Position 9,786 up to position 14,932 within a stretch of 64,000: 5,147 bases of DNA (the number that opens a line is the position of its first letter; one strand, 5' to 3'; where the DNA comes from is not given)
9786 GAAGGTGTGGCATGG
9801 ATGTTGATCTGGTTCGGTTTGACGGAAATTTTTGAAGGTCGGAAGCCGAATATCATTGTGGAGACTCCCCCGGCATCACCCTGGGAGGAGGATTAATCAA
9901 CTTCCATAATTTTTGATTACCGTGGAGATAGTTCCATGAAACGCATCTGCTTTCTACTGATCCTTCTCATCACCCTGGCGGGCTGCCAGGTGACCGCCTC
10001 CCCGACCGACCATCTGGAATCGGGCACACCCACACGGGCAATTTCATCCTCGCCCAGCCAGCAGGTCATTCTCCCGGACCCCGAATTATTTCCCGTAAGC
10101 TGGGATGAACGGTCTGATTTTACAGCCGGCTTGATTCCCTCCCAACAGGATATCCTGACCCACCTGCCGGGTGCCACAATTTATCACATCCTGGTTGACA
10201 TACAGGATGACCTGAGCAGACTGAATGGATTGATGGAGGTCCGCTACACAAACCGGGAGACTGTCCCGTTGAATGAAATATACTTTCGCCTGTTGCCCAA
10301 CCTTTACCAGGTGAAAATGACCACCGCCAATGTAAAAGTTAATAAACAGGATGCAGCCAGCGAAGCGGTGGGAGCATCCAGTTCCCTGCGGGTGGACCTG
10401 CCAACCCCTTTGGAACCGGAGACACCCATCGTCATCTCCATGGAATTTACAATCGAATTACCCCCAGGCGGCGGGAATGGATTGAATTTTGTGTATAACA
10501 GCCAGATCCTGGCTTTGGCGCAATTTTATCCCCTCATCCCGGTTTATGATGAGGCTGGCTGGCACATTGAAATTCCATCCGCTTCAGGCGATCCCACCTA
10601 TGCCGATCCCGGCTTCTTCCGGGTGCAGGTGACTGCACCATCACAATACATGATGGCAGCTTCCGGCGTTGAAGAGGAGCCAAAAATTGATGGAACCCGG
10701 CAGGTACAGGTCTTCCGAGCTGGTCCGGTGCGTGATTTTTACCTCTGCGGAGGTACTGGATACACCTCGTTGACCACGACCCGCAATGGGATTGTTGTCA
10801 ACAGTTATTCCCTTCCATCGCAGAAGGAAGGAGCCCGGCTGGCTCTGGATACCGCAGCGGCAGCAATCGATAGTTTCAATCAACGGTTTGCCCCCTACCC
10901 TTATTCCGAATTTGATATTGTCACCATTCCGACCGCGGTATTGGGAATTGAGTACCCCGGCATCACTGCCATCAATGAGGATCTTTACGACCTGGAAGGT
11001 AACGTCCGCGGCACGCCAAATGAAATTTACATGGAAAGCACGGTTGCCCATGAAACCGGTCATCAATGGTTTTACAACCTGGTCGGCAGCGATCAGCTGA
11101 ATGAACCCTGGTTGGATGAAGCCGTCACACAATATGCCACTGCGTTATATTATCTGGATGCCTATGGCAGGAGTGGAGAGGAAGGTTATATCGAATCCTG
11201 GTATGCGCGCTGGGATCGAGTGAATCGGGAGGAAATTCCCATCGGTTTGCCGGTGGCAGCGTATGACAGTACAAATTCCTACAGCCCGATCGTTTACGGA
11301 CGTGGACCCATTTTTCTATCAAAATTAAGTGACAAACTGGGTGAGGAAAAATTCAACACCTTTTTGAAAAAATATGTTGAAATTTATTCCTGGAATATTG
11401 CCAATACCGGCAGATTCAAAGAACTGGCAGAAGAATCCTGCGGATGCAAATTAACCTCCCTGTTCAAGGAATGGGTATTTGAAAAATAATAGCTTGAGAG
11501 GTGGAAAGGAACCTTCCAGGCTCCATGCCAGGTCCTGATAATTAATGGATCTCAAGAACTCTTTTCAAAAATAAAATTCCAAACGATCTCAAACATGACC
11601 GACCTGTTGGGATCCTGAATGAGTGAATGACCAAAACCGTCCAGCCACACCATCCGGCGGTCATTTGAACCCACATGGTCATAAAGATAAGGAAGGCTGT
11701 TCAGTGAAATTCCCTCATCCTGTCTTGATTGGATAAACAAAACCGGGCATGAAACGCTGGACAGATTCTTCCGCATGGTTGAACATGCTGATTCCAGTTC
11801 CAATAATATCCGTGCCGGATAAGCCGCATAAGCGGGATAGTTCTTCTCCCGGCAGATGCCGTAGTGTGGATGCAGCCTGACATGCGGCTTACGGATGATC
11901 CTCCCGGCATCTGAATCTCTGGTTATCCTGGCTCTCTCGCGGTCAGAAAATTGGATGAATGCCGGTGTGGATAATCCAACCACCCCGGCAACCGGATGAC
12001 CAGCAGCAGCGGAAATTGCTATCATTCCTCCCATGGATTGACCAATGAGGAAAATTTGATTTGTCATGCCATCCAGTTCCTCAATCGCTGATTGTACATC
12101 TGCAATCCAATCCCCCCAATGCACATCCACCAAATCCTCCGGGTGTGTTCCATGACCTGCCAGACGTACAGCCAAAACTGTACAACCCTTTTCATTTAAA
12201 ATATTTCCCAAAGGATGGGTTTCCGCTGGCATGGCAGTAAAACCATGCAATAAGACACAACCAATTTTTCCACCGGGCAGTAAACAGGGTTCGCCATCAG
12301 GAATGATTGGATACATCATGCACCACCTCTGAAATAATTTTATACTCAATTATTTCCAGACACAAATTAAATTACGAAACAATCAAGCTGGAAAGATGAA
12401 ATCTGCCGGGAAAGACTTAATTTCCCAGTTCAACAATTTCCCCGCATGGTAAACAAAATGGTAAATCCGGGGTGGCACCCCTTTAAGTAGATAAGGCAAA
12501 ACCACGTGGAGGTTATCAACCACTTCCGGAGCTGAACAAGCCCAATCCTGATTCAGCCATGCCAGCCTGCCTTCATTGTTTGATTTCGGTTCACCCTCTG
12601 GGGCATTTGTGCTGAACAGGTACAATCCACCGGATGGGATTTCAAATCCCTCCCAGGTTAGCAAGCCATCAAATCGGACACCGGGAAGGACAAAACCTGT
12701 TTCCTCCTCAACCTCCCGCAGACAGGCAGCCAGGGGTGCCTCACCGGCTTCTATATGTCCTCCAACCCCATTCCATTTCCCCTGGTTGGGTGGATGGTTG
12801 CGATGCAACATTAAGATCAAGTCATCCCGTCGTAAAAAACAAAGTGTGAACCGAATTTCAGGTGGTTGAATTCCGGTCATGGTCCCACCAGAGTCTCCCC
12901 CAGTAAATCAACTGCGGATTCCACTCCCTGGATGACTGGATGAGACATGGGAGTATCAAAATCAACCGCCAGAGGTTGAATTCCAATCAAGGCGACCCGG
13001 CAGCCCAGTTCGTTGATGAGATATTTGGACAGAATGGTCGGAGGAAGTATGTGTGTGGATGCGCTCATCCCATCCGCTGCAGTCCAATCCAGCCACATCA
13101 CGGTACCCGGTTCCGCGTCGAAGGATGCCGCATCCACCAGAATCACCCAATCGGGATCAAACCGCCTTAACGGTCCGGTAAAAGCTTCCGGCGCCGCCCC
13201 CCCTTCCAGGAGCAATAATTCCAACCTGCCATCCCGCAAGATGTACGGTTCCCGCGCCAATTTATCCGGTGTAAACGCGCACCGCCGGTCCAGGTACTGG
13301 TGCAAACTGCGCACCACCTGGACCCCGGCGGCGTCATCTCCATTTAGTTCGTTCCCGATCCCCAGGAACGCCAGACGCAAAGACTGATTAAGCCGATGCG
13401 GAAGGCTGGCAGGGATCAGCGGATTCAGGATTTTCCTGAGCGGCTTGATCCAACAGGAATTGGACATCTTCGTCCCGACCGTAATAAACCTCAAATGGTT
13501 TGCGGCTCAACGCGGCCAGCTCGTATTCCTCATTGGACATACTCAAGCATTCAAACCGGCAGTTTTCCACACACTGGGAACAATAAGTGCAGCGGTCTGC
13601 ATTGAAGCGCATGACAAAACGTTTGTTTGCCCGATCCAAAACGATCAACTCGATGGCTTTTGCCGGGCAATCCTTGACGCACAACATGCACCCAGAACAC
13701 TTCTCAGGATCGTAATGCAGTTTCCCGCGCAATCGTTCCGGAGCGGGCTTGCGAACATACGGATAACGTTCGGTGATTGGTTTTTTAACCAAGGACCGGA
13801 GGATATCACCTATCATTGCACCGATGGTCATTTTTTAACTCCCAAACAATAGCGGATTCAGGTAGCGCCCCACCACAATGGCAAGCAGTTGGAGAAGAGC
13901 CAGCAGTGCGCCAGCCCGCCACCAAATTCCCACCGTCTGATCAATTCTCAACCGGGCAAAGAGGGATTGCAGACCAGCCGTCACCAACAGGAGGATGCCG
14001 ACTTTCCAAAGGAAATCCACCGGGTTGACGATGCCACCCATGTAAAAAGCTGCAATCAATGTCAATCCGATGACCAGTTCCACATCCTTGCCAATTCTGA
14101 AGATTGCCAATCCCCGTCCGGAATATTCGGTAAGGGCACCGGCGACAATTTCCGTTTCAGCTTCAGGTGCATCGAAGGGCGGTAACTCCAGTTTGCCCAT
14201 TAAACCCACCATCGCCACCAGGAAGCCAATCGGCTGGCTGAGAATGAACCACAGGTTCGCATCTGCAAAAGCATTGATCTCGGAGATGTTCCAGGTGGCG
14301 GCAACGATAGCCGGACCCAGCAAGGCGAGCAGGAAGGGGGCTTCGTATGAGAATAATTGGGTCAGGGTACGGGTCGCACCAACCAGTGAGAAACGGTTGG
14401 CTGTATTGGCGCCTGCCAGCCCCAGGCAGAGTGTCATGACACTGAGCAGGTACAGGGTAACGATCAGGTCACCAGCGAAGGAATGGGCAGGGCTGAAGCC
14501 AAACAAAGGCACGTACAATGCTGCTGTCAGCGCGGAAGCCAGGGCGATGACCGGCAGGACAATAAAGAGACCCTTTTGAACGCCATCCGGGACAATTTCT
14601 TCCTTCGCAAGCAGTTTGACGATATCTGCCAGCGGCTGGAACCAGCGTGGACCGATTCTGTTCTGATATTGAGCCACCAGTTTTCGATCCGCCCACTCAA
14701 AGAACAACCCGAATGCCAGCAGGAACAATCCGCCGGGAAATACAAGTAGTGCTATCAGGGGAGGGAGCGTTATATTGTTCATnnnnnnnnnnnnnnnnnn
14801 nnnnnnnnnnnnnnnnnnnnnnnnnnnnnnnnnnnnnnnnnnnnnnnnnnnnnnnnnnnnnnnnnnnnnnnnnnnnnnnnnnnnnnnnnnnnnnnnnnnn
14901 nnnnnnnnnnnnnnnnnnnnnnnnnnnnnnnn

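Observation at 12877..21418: Complex-I-shaped [NiFe]-hydrogenase: a nuoJKL(M/N)-ABCD-HI gene set whose NuoD homologue keeps all four Ni-Fe cysteines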

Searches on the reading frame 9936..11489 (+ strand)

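Call 38: search_protein_families(library=pfam, proteins=[window:9936-11489:+], max_evalue=0.001)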
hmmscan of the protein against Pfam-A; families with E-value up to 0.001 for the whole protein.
window:9936-11489:+ (517 aa): 1 family
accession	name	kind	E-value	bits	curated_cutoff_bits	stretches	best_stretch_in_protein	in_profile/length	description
PF01433.26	Peptidase_M1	-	7.2e-24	85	27.7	1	303-513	2-218/218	Peptidase family M1 domain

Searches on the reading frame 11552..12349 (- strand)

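Call 38: search_protein_families(library=pfam, proteins=[window:11552-12349:-], max_evalue=0.001)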
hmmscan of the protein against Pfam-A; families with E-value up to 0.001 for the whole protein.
window:11552-12349:- (265 aa): 4 families
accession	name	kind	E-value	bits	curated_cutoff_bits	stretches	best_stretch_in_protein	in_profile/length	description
PF12146.15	Hydrolase_4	-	2.4e-21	76.6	27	1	31-248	7-239/239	Serine aminopeptidase, S33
PF12697.13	Abhydrolase_6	-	1.7e-15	58.7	26.3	1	32-247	2-211/217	Alpha/beta hydrolase family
PF00561.26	Abhydrolase_1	-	5e-10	39.9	25.8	1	32-131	4-106/245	alpha/beta hydrolase fold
PF20408.4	Abhydrolase_11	-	5.1e-06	26.8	27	1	81-132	60-110/193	Alpha/beta hydrolase domain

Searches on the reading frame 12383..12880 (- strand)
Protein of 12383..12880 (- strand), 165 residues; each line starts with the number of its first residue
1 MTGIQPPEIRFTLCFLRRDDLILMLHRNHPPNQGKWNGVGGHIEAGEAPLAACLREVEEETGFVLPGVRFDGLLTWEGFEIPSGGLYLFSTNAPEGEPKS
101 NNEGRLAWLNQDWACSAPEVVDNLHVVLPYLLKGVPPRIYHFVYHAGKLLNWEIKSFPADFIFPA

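Call 38: search_protein_families(library=pfam, proteins=[window:12383-12880:-], max_evalue=0.001)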
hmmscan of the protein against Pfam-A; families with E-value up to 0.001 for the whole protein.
window:12383-12880:- (165 aa): 1 family
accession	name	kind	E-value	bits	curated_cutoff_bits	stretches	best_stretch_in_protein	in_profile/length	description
PF00293.34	NUDIX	-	5.6e-16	59.2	21.1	1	13-114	7-118/134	NUDIX domain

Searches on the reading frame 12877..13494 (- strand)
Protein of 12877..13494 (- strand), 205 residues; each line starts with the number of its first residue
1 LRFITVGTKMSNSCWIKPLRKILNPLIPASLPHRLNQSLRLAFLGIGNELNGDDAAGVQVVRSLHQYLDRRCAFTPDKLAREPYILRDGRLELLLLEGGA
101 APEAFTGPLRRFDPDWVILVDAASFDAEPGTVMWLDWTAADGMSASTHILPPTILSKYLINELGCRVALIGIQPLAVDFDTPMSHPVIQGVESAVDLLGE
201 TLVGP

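Call 38: search_protein_families(library=pfam, proteins=[window:12877-13494:-], max_evalue=0.001)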
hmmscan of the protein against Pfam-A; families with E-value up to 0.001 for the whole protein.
window:12877-13494:- (205 aa): 1 family
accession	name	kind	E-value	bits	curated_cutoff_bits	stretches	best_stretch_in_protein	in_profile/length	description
PF01750.23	HycI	-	3.2e-11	43.6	23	1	92-197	16-126/130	Hydrogenase maturation protease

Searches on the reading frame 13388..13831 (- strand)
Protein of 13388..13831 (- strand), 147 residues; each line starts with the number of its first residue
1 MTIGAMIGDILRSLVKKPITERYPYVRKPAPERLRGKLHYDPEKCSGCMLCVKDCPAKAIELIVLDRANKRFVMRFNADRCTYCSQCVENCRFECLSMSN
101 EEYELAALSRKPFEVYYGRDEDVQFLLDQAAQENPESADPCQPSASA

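Call 3: search_protein_families(library=pfam, proteins=[window:13388-13831:-], max_evalue=0.1)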
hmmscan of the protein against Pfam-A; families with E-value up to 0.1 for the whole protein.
window:13388-13831:- (147 aa): 11 families
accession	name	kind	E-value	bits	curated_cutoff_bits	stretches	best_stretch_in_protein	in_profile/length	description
PF00037.32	Fer4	-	2.7e-12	46.4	21.1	2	40-61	3-24/24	4Fe-4S binding domain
PF12838.12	Fer4_7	-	3.2e-12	47.2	27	2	44-94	1-51/52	4Fe-4S dicluster domain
PF12837.12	Fer4_6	-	6.9e-09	35.7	25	2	39-60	3-24/24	4Fe-4S binding domain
PF12797.12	Fer4_2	-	7e-08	32.4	24.5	2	37-57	2-22/22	4Fe-4S binding domain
PF13237.11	Fer4_10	-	1.1e-07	32.1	25.5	1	39-91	3-52/53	4Fe-4S dicluster domain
PF14697.11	Fer4_21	-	1.8e-07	31.6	35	1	41-98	4-59/59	4Fe-4S dicluster domain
PF13187.11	Fer4_9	-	1.8e-07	31.5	27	2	44-92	1-48/52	4Fe-4S dicluster domain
PF13183.11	Fer4_8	-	9.6e-06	26.5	27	2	39-58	48-67/68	4Fe-4S dicluster domain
PF13484.11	Fer4_16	-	1e-05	26.7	30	1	44-63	1-20/66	4Fe-4S double cluster binding domain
PF12800.12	Fer4_4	-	0.0013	19.3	24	1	42-57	1-16/17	4Fe-4S binding domain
PF13459.11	Fer4_15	-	0.037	15.2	22.4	0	39-56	2-19/66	4Fe-4S single cluster domain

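Call 4: search_protein_families(library=ncbifam, proteins=[window:13388-13831:-], max_evalue=0.1)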
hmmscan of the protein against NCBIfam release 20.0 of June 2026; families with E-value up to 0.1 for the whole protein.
window:13388-13831:- (147 aa): 96 families (the best 25 are shown)
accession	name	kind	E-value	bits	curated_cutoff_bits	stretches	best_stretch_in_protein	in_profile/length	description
NF006221.0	PRK08348.1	subfamily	6.3e-26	90.7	124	1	4-121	4-116/136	NADH-plastoquinone oxidoreductase subunit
NF004537.0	PRK05888.1-3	equivalog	2.9e-23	82.5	163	1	11-133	31-164/204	NADH-quinone oxidoreductase subunit NuoI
TIGR01971.1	NuoI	subfamily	7.8e-20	70.7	113.05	1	10-113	5-114/121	NADH-quinone oxidoreductase, chain I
TIGR00403.1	ndhI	equivalog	3e-19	69.3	302.35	1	11-112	30-134/183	NAD(P)H-quinone oxidoreductase subunit I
NF009053.0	PRK12387.1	subfamily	4.3e-18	65.7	204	1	17-112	12-105/180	formate hydrogenlyase complex iron-sulfur subunit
NF004545.0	PRK05888.3-1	equivalog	3.3e-16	59.3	229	1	10-106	33-132/154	NADH-quinone oxidoreductase subunit NuoI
NF010590.0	PRK13984.1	equivalog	3.1e-15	55.3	946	1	12-114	19-123/611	putative oxidoreductase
NF004543.0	PRK05888.2-5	equivalog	3.3e-15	56.2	243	1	11-106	27-124/217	NADH-quinone oxidoreductase subunit NuoI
NF040612.1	F420_dehyd_FpoI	exception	9.5e-15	54.6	180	1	9-100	8-103/135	F420H2 dehydrogenase subunit FpoI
NF004540.0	PRK05888.2-1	equivalog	3.2e-14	52.7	215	1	10-111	11-117/139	NADH-quinone oxidoreductase subunit NuoI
NF004541.0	PRK05888.2-2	equivalog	1.2e-13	51.2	217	1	12-100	29-115/168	NADH-quinone oxidoreductase subunit NuoI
NF006076.0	PRK08222.1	equivalog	1.6e-13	50.9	270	1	19-109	14-102/181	hydrogenase 4 subunit H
NF004536.0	PRK05888.1-1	equivalog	2.5e-12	46.5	212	1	10-113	20-130/180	NADH-quinone oxidoreductase subunit NuoI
NF033719.1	ind_deCO2_activ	equivalog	3.1e-11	43.1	425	1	17-103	24-111/302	indoleacetate decarboxylase activase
TIGR04003.1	rSAM_BssD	equivalog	2.8e-10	39.9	496.45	1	16-113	23-123/314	[benzylsuccinate synthase]-activating enzyme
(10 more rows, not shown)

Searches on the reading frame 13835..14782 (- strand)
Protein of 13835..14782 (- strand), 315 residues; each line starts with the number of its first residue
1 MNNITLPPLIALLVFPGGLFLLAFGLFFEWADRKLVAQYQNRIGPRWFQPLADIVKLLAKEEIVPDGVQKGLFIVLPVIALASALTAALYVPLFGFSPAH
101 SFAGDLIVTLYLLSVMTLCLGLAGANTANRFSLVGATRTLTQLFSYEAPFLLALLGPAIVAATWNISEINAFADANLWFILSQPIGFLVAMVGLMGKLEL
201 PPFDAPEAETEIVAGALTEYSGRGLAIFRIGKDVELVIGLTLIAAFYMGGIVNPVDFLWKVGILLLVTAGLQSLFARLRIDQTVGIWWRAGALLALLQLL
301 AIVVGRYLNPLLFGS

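Call 3: search_protein_families(library=pfam, proteins=[window:13835-14782:-], max_evalue=0.1)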
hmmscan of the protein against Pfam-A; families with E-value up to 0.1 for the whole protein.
window:13835-14782:- (315 aa): 1 family
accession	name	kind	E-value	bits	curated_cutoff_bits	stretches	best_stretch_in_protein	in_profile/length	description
PF00146.26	NADHdh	-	8.7e-70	235.9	27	1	20-302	10-297/298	NADH dehydrogenase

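Call 4: search_protein_families(library=ncbifam, proteins=[window:13835-14782:-], max_evalue=0.1)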
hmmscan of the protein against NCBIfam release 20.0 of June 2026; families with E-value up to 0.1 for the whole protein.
window:13835-14782:- (315 aa): 7 families
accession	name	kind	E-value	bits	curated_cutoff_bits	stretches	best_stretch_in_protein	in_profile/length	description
NF004741.0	PRK06076.1-2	equivalog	2e-60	204.8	305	1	4-305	16-332/337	NADH-quinone oxidoreductase subunit NuoH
NF040610.1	F420_dehyd_FpoH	exception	2.1e-42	145.7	475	1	21-308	23-339/339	F420H2 dehydrogenase subunit FpoH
NF004740.0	PRK06076.1-1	equivalog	2.2e-40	139.2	399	1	20-301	24-315/325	NADH-quinone oxidoreductase subunit NuoH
NF004744.0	PRK06076.1-5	equivalog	8.5e-36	123.9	542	1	26-256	46-285/372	NADH-quinone oxidoreductase subunit NuoH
NF004743.0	PRK06076.1-4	equivalog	4.7e-34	118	494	1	19-304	25-340/433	NADH-quinone oxidoreductase subunit NuoH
NF004745.0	PRK06076.1-6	equivalog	6.4e-32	111.1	450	1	20-298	25-325/341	NADH-quinone oxidoreductase subunit NuoH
NF004742.0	PRK06076.1-3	equivalog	5.2e-30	104.8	531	1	24-290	39-332/356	NADH-quinone oxidoreductase subunit NuoH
